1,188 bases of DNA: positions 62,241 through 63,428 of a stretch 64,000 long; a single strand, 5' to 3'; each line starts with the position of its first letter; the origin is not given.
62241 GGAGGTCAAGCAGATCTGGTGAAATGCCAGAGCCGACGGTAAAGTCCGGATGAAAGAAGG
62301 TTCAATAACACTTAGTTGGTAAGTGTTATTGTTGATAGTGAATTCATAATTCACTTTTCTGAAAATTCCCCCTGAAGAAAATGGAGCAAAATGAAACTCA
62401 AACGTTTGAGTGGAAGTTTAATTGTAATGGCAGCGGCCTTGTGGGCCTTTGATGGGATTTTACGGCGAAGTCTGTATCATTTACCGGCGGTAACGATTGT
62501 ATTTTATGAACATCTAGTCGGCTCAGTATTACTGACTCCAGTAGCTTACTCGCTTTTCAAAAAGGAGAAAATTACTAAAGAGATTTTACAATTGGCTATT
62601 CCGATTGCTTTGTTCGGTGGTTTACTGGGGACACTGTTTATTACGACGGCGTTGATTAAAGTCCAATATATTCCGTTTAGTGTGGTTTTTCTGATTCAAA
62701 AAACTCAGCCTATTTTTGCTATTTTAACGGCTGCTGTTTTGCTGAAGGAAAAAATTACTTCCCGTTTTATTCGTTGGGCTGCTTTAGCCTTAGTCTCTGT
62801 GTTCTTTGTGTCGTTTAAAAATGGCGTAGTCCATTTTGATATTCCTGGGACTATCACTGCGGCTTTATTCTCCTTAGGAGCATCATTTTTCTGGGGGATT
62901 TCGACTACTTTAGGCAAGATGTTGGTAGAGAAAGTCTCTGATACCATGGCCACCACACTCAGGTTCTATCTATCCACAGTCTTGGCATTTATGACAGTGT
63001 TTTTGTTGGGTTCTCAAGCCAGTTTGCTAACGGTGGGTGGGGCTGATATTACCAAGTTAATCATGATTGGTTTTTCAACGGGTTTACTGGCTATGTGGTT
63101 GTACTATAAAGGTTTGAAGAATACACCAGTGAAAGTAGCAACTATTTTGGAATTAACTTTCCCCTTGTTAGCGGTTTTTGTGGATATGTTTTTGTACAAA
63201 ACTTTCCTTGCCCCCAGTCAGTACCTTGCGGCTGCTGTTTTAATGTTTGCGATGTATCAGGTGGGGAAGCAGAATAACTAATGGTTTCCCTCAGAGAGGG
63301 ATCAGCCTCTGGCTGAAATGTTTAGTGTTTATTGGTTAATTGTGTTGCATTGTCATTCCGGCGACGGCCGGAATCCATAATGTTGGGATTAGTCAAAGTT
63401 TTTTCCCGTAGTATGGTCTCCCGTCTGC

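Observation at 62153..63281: FMN riboswitch controlling an EamA/DMT transporter: a predicted riboflavin uptake system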

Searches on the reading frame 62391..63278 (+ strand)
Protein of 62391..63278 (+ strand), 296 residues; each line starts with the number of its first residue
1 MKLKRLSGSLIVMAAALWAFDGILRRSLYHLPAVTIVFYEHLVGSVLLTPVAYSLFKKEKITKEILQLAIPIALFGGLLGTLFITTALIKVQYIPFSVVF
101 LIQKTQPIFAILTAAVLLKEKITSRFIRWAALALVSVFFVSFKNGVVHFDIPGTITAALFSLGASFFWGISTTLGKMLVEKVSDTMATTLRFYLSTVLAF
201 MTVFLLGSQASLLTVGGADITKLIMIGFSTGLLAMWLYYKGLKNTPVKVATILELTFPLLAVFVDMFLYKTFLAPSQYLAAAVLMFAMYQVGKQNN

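Call 4: search_protein_families(library=pfam, proteins=[window:62391-63278:+], max_evalue=0.01)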
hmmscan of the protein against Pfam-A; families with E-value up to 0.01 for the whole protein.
window:62391-63278:+ (296 aa): 1 family
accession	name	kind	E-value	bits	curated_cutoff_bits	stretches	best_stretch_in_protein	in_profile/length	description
PF00892.27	EamA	-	9.7e-31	107.3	28.2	2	157-289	3-131/135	EamA-like transporter family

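Call 5: search_protein_families(library=ncbifam, proteins=[window:62391-63278:+], max_evalue=0.01)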
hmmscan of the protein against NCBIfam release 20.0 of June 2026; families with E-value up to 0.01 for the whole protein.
window:62391-63278:+ (296 aa): 1 family
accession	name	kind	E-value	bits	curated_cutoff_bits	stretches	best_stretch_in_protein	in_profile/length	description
TIGR00950.1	2A78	equivalog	1.2e-16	61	230.2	1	18-287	1-262/264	carboxylate/amino acid/amine transporter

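Call 9: find_homologous_proteins(query=window:62391-63278:+)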
Query window:62391-63278:+ (296 aa): 1055 proteins with E <= 0.001 among 8000 candidates; the best 120 are listed.
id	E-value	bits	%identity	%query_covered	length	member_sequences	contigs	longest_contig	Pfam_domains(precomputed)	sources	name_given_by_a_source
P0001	3.8e-178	609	100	100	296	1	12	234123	PF00892.27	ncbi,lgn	-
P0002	4.3e-154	530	85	100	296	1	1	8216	PF00892.27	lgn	-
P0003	2.0e-120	420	71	100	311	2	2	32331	PF00892.27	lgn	-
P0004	7.0e-113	395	67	98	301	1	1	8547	PF00892.27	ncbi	-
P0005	2.8e-105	370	64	96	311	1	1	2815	PF00892.27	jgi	-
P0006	3.7e-104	366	65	96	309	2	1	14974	PF00892.27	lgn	-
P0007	1.6e-103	364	62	97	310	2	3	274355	PF00892.27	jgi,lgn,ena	-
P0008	1.1e-102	361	63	97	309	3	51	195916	PF00892.27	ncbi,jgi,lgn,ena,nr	ncbi:MAG: DMT family transporter [Candidatus Pacebacteria bacterium]|jgi:drug/metabolite transporter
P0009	7.5e-102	359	63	97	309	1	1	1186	PF00892.27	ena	-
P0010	8.0e-102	359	61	97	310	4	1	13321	PF00892.27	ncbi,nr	ncbi:DMT family transporter [Patescibacteria group bacterium]|nr:DMT family transporter [Patescibact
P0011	8.0e-102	359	63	97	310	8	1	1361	PF00892.27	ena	-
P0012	1.9e-101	357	60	98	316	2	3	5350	PF00892.27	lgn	-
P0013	2.8e-101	357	61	93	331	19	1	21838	PF00892.27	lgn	-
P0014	4.4e-101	356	62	92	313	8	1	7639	PF00892.27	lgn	-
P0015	4.9e-101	356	60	93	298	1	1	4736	PF00892.27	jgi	jgi:drug/metabolite transporter (DMT)-like permease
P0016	7.7e-101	355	61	99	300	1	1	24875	PF00892.27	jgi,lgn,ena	-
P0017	7.9e-101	355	62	97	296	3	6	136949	PF00892.27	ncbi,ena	-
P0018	9.3e-101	355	59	99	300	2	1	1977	PF00892.27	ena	-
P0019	1.2e-100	355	62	96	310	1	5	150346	PF00892.27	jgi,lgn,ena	jgi:drug/metabolite transporter (DMT)-like permease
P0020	2.0e-100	354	61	96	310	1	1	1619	PF00892.27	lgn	-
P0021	4.3e-100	353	61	97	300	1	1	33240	PF00892.27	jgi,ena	jgi:drug/metabolite transporter (DMT)-like permease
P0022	4.3e-100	353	61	99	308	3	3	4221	PF00892.27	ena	-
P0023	6.5e-100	352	61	99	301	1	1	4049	PF00892.27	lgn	-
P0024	7.3e-100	352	59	100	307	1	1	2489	PF00892.27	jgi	jgi:drug/metabolite transporter (DMT)-like permease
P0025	8.3e-100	352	61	97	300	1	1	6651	PF00892.27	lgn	-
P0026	2.0e-99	351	61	96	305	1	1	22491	PF00892.27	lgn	-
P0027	2.1e-99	351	61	96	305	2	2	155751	PF00892.27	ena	-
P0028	2.4e-99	350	61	97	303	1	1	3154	PF00892.27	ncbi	-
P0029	2.5e-99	350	62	93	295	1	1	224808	PF00892.27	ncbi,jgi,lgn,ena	-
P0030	3.7e-99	350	61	96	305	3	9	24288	PF00892.27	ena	-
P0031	8.1e-99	349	62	96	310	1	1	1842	PF00892.27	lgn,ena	-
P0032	1.1e-98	348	59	97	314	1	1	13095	PF00892.27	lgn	-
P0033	2.0e-98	347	60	97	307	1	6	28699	PF00892.27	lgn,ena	-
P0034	2.1e-98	347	61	96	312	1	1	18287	PF00892.27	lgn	-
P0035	4.8e-98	346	60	92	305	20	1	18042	PF00892.27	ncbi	-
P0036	5.1e-97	343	59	96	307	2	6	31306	PF00892.27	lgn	-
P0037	9.7e-97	342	59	93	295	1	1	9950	PF00892.27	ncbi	-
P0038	1.0e-96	342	58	96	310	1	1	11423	PF00892.27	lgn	-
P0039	1.1e-96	342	60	96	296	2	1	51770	PF00892.27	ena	-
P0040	1.6e-96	341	59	97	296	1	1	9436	PF00892.27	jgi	jgi:drug/metabolite transporter (DMT)-like permease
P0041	3.5e-96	340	58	100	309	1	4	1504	PF00892.27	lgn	-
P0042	4.0e-96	340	60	93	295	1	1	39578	PF00892.27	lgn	-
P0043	1.7e-95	338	60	96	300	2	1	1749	PF00892.27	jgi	jgi:drug/metabolite transporter (DMT)-like permease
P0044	2.1e-95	337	58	96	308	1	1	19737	PF00892.27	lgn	-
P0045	2.5e-95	337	57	96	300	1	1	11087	PF00892.27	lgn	-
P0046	2.5e-95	337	58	97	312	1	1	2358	PF00892.27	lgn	-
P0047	6.7e-95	336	58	96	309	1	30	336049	PF00892.27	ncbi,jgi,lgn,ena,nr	ncbi:MAG: DMT family transporter [Candidatus Pacebacteria bacterium]|jgi:drug/metabolite transporter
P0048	7.2e-95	336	59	97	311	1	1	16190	PF00892.27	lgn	-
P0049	1.1e-94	335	58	96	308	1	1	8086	PF00892.27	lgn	-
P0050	1.3e-94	335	57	97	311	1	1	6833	PF00892.27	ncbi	-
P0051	1.4e-94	335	56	100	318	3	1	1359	PF00892.27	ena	-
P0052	1.6e-94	335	58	97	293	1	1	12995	PF00892.27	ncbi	-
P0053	2.1e-94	334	57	99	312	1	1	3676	PF00892.27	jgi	jgi:drug/metabolite transporter (DMT)-like permease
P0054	9.5e-94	332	59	96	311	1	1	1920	PF00892.27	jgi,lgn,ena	-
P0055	1.1e-93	332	56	99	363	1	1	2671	PF00892.27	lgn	-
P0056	1.5e-93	331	59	93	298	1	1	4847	PF00892.27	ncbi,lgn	-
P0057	2.8e-93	330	53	100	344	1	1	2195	PF00892.27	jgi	-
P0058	3.0e-93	330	56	99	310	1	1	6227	PF00892.27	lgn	-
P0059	3.2e-93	330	58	100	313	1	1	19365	PF00892.27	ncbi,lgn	-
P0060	8.8e-93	329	58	97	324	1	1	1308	PF00892.27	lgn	-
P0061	1.2e-92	328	56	96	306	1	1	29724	PF00892.27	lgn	-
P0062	1.2e-92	328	56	96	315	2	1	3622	PF00892.27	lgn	-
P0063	3.2e-92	327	56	96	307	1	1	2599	PF00892.27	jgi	jgi:drug/metabolite transporter (DMT)-like permease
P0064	3.7e-92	327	57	96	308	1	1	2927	PF00892.27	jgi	jgi:drug/metabolite transporter (DMT)-like permease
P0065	5.5e-92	326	55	99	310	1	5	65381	PF00892.27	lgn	-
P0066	6.4e-92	326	57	97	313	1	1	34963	PF00892.27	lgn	-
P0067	9.8e-92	325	56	96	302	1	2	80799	PF00892.27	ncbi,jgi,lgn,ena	-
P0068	1.5e-91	325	54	99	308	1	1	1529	PF00892.27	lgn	-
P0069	7.3e-91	323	56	96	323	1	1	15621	PF00892.27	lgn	-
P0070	8.4e-91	322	56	96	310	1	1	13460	PF00892.27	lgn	-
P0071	8.9e-91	322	54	96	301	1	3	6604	PF00892.27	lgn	-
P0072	1.3e-90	322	58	97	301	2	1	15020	PF00892.27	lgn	-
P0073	1.7e-90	321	54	98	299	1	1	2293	PF00892.27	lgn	-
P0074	2.2e-90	321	56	96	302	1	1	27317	PF00892.27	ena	-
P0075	2.7e-90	321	56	96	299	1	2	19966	PF00892.27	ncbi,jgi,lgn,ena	-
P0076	2.9e-90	321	55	96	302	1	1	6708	PF00892.27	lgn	-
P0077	5.1e-90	320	54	98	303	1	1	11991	PF00892.27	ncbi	-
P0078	5.3e-90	320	52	100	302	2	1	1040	PF00892.27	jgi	jgi:DME family drug/metabolite transporter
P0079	6.2e-90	320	57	99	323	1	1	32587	PF00892.27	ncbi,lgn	ncbi:MAG: DMT family transporter [Patescibacteria group bacterium]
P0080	7.9e-90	319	55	97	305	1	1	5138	PF00892.27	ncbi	-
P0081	9.3e-90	319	56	96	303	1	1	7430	PF00892.27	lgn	-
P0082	1.1e-89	319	55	98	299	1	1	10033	PF00892.27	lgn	-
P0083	1.7e-89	318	55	99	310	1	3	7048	PF00892.27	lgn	-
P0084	1.9e-89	318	54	100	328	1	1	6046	PF00892.27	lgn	-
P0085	2.5e-89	318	55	100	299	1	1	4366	PF00892.27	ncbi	ncbi:MAG: DMT family transporter [Patescibacteria group bacterium]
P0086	3.2e-89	317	58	98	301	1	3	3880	PF00892.27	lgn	-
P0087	7.3e-89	316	55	100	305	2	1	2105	PF00892.27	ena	-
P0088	1.0e-88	316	53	99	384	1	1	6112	PF00892.27,PF01687.24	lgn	-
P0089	1.0e-88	315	55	96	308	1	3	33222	PF00892.27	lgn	-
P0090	1.3e-88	315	54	99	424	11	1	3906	PF00892.27,PF01687.24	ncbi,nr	ncbi:MAG: EamA family transporter [Candidatus Komeilibacteria bacterium]|nr:EamA family transporter 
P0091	2.7e-88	314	54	99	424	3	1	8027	PF00892.27,PF01687.24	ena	-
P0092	3.1e-88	314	56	97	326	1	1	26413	PF00892.27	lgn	-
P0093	3.5e-88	314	54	100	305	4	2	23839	PF00892.27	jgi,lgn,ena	-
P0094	4.2e-88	314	55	97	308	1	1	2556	PF00892.27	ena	-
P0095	4.4e-88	313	53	100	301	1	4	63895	PF00892.27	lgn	-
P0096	4.7e-88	313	55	97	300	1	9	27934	PF00892.27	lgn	-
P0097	5.3e-88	313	53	100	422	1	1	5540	PF00892.27,PF01687.24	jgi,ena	-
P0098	5.4e-88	313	54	97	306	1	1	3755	PF00892.27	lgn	-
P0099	7.5e-88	313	55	100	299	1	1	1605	PF00892.27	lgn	-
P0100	8.0e-88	313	54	97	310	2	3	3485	PF00892.27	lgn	-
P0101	9.2e-88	312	56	96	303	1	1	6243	PF00892.27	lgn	-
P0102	1.1e-87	312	54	96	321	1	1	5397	PF00892.27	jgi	jgi:drug/metabolite transporter (DMT)-like permease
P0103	1.6e-87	312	55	96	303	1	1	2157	PF00892.27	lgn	-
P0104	1.7e-87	312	56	99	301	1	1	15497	PF00892.27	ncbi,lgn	ncbi:MAG TPA: DMT family transporter [Patescibacteria group bacterium]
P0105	1.8e-87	311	52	99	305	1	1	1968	PF00892.27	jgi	-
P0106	1.9e-87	311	53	97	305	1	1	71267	PF00892.27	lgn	-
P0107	2.2e-87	311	55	99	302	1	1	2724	PF00892.27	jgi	-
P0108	2.8e-87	311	54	99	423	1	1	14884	PF00892.27,PF01687.24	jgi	jgi:drug/metabolite transporter (DMT)-like permease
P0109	3.4e-87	311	55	97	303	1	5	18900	PF00892.27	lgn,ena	-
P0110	3.8e-87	310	54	96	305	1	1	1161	PF00892.27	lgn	-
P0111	3.9e-87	310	52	100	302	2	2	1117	PF00892.27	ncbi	-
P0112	4.2e-87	310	54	97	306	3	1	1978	PF00892.27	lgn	-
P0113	5.0e-87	310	53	99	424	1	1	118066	PF00892.27,PF01687.24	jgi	jgi:drug/metabolite transporter (DMT)-like permease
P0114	6.3e-87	310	54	99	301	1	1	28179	PF00892.27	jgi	jgi:DME family drug/metabolite transporter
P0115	6.7e-87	310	52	100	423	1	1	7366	PF00892.27,PF01687.24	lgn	-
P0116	7.1e-87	309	55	97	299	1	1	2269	PF00892.27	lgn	-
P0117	7.3e-87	309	53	99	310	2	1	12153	PF00892.27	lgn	-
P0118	8.7e-87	309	54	96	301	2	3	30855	PF00892.27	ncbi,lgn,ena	-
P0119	1.1e-86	309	54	97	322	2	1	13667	PF00892.27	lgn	-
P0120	1.1e-86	309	53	99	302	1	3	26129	PF00892.27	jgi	jgi:drug/metabolite transporter (DMT)-like permease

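Call 15: find_encoding_contigs(protein=P0001, flank=3000, max_places=4)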
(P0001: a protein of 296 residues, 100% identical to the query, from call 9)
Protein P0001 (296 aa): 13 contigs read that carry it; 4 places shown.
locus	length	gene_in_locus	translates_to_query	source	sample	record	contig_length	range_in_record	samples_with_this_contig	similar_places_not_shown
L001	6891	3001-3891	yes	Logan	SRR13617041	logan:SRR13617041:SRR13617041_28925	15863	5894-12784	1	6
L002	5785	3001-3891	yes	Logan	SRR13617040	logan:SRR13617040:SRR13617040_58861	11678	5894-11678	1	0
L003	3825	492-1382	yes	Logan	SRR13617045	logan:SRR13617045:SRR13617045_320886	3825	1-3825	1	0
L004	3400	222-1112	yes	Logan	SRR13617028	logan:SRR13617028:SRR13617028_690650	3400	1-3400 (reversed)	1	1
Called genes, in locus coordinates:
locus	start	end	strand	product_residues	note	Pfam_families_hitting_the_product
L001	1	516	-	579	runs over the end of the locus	PF01558:POR, PF01855:POR_N, PF02780:Transketolase_C (weak)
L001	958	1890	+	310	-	PF00005:ABC_tran, PF13304:AAA_21 (faint)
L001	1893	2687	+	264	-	PF01061:ABC2_membrane (weak)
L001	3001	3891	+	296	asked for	PF00892:EamA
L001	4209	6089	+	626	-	-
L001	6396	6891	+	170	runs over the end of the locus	PF10881:DUF2726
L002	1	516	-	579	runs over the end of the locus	PF01558:POR, PF01855:POR_N, PF02780:Transketolase_C (weak)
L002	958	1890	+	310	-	PF00005:ABC_tran, PF13304:AAA_21 (faint)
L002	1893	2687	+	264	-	PF01061:ABC2_membrane (weak)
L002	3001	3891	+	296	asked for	PF00892:EamA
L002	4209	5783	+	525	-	?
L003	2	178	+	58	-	?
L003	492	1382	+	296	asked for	PF00892:EamA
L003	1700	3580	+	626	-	-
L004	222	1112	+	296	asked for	PF00892:EamA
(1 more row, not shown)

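Call 16: find_encoding_contigs(protein=P0113, flank=4000, max_places=3)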
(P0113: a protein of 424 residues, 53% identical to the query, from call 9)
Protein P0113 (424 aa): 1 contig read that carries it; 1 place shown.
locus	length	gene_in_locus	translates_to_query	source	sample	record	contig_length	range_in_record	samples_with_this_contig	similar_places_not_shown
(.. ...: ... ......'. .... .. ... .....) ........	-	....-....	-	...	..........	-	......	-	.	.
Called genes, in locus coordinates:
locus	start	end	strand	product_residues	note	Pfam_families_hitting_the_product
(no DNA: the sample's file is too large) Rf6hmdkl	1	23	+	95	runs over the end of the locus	PF02686:GatC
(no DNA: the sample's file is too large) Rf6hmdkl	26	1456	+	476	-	PF01425:Amidase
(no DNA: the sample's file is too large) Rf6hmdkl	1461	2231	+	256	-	PF13462:Thioredoxin_4, PF01323:DSBA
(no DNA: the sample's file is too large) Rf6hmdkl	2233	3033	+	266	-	PF01790:LGT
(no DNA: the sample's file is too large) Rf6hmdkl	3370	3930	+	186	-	PF28474:DUF8412, PF13376:OmdA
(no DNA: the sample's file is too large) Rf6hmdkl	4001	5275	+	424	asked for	PF00892:EamA, PF01687:Flavokinase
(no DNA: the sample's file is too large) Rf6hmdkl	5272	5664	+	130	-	PF04892:VanZ-LLP1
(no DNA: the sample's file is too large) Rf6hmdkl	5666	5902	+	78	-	-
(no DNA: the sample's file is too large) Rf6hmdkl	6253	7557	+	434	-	PF00391:PEP-utilizers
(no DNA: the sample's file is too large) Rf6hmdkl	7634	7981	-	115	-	PF00453:Ribosomal_L20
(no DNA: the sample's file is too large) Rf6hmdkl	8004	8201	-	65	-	PF01632:Ribosomal_L35p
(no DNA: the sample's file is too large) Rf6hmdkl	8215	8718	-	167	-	PF05198:IF3_N, PF00707:IF3_C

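Call 22: find_related_loci(query=A1, collection=genome_contigs, flank=2500)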
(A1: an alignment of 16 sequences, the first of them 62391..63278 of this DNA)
Query A1 (296 aa) in genome_contigs; peptide patterns used: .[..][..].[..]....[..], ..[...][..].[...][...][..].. (x = any residue, [..] = any of these).
387 stretches matched a pattern; 325 encode a relative of the query (tblastn E <= 1e-3); the best 80 are kept; 80 distinct loci.
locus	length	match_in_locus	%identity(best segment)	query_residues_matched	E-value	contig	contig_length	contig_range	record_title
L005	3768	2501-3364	61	11-296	1e-108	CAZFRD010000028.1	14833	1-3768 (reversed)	MAG TPA_asm: uncultured Pseudomonadales bacterium isolate SRP192515_co1_183 genome assembly, contig: NODE_3887_length_14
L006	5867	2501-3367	62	10-296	2e-106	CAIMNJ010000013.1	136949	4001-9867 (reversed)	uncultured bacterium isolate LaPlata_bin-1529 genome assembly, contig: bin-1529:13/18, whole genome shotgun sequence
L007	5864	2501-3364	63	10-296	6e-106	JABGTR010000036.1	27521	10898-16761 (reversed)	MAG: Candidatus Paceibacterota bacterium isolate SI034_bin135 k141_2108897, whole genome shotgun sequence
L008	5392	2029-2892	63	10-296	4e-105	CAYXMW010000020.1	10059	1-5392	MAG TPA_asm: uncultured Pseudomonadales bacterium isolate SRP191223_co1_89 genome assembly, contig: NODE_7939_length_100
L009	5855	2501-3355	58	10-293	2e-104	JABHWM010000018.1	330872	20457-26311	MAG: Candidatus Paceibacterota bacterium isolate SI047_bin131 k141_634425, whole genome shotgun sequence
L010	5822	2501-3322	59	21-293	7e-103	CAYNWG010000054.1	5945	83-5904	MAG TPA_asm: uncultured Pseudomonadales bacterium isolate SRP286056_co1_440 genome assembly, contig: NODE_19052_length_5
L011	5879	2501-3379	59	4-293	2e-102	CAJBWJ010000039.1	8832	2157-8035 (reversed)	uncultured bacterium isolate Loc080925-5-5m_bin-0562 genome assembly, contig: bin-0562:39/86, whole genome shotgun seque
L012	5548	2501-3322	59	21-293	9e-102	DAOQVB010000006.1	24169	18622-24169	MAG TPA_asm: Candidatus Woesebacteria bacterium isolate AMR_MDS_1099 NODE_2452_length_24169_cov_7.615866, whole genome s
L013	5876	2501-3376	57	2-293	5e-99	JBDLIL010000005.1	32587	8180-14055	MAG: Patescibacteria group bacterium isolate MAG029 MAG029_5, whole genome shotgun sequence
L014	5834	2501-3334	59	21-296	5e-96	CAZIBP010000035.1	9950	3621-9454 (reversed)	MAG TPA_asm: uncultured Pseudomonadales bacterium isolate SRP093185_co1_41 genome assembly, contig: NODE_4989_length_995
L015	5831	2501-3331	62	21-295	1e-95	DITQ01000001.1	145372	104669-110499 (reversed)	MAG TPA_asm: Candidatus Pacebacteria bacterium UBA6180 UBA6180_contig_62144, whole genome shotgun sequence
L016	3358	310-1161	54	10-292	1e-95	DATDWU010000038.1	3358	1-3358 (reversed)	MAG TPA_asm: Patescibacteria group bacterium isolate SMAG_U8120 k141_2129993, whole genome shotgun sequence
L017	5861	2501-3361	52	10-295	5e-94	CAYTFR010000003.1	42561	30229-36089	MAG TPA_asm: uncultured Gammaproteobacteria bacterium isolate binchicken_co275_500 genome assembly, contig: NODE_866_len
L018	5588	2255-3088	61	21-296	3e-93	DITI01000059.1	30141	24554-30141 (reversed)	MAG TPA_asm: Candidatus Pacebacteria bacterium UBA6188 UBA6188_contig_154887, whole genome shotgun sequence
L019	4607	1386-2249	51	10-296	3e-92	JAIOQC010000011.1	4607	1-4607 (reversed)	MAG: Candidatus Nomurabacteria bacterium isolate LakeFargette_0920_ALND_MAG_36_7 LacPavin_0920_ALND_scaffold_17938, whol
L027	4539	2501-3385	53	1-293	6e-89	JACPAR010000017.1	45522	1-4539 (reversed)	MAG: Candidatus Levyibacteriota bacterium isolate NC_groundwater_236_Ag_S-0.2um_36_14 S5_GD2017_2_S2_scaffold_1623, whol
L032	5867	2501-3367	52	5-292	2e-87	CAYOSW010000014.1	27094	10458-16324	MAG TPA_asm: uncultured Gammaproteobacteria bacterium isolate binchicken_co105_397 genome assembly, contig: NODE_2211_le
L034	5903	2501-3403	49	1-296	2e-87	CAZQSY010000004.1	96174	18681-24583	MAG TPA_asm: uncultured Candidatus Saccharibacteria bacterium isolate SRP329715_co1_6 genome assembly, contig: NODE_227_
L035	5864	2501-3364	51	10-296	1e-87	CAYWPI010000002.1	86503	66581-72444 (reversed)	MAG TPA_asm: uncultured Candidatus Saccharibacteria bacterium isolate SRP329715_co1_89 genome assembly, contig: NODE_288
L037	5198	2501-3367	52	5-292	1e-86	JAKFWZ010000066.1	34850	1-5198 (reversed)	MAG: Candidatus Daviesbacteria bacterium isolate ND2_Bin_11 ND2_0000114, whole genome shotgun sequence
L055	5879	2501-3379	50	3-293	9e-85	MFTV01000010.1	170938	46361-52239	MAG: Candidatus Nomurabacteria bacterium RIFCSPHIGHO2_02_40_30 rifcsphigho2_02_sub10_scaffold_5, whole genome shotgun se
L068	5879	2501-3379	48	3-293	3e-83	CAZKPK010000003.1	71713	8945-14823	MAG TPA_asm: uncultured Candidatus Saccharibacteria bacterium isolate SRP269290_co1_320 genome assembly, contig: NODE_36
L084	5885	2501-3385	47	3-293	6e-82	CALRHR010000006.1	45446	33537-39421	MAG: Candidatus Nomurabacteria bacterium isolate TrH-25oct19-200 genome assembly, contig: TrH-25oct19-C1303, whole genom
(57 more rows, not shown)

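Call 27: find_encoding_contigs(protein=P0002, flank=1500, max_places=2)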
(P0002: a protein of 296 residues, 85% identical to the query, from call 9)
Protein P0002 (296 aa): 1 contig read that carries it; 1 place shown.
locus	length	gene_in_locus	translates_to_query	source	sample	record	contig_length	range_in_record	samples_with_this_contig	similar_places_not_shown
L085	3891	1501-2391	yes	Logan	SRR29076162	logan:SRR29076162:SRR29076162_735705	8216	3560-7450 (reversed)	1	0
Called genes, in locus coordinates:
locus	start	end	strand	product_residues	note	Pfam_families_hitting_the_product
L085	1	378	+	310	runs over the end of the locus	PF00005:ABC_tran, PF13304:AAA_21 (faint)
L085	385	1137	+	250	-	PF01061:ABC2_membrane (weak)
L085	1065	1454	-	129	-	-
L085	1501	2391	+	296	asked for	PF00892:EamA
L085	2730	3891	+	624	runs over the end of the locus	-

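Call 28: find_encoding_contigs(protein=P0003, flank=1500, max_places=2)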
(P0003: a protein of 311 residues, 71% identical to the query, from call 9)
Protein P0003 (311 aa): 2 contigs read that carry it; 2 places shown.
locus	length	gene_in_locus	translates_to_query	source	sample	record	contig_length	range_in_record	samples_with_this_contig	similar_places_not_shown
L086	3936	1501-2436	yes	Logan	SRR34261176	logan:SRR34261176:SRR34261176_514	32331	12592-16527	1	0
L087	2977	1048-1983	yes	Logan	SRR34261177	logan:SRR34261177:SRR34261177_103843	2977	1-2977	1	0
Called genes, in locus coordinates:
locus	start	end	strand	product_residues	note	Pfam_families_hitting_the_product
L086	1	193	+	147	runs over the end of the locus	PF00293:NUDIX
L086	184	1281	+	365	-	PF00144:Beta-lactamase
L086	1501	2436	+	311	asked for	PF00892:EamA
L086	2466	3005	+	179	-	PF02677:QueH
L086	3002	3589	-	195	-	-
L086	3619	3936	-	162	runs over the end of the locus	PF20221:DUF6580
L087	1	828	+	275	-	?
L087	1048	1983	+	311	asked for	PF00892:EamA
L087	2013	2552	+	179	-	PF02677:QueH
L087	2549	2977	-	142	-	?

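Call 29: find_encoding_contigs(protein=P0004, flank=1500, max_places=2)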
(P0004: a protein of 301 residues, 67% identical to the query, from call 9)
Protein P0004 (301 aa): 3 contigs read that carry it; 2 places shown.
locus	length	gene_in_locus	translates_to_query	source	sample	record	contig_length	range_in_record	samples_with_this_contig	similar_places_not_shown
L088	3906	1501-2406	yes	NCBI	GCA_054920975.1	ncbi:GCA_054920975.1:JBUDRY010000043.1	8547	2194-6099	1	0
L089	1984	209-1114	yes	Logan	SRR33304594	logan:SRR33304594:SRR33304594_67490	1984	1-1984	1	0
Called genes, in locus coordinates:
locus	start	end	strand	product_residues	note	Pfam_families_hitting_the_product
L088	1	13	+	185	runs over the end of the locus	PF00293:NUDIX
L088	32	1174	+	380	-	PF00144:Beta-lactamase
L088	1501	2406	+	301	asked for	PF00892:EamA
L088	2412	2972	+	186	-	PF02677:QueH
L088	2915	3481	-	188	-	PF20221:DUF6580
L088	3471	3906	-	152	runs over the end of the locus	PF14478:DUF4430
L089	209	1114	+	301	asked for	PF00892:EamA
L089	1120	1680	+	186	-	PF02677:QueH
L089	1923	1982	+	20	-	?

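Call 38: search_solved_structures(query=A1, max_evalue=1)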
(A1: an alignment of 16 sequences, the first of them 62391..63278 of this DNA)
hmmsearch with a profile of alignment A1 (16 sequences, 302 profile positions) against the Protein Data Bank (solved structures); distinct sequences matched with E-value up to 1: 1.
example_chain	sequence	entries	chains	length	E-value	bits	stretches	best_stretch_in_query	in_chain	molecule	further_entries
7b0k_A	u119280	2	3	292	5.2e-08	35.8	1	31-293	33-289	Drug/metabolite transporter (DMT) superfamily permease | LicB protein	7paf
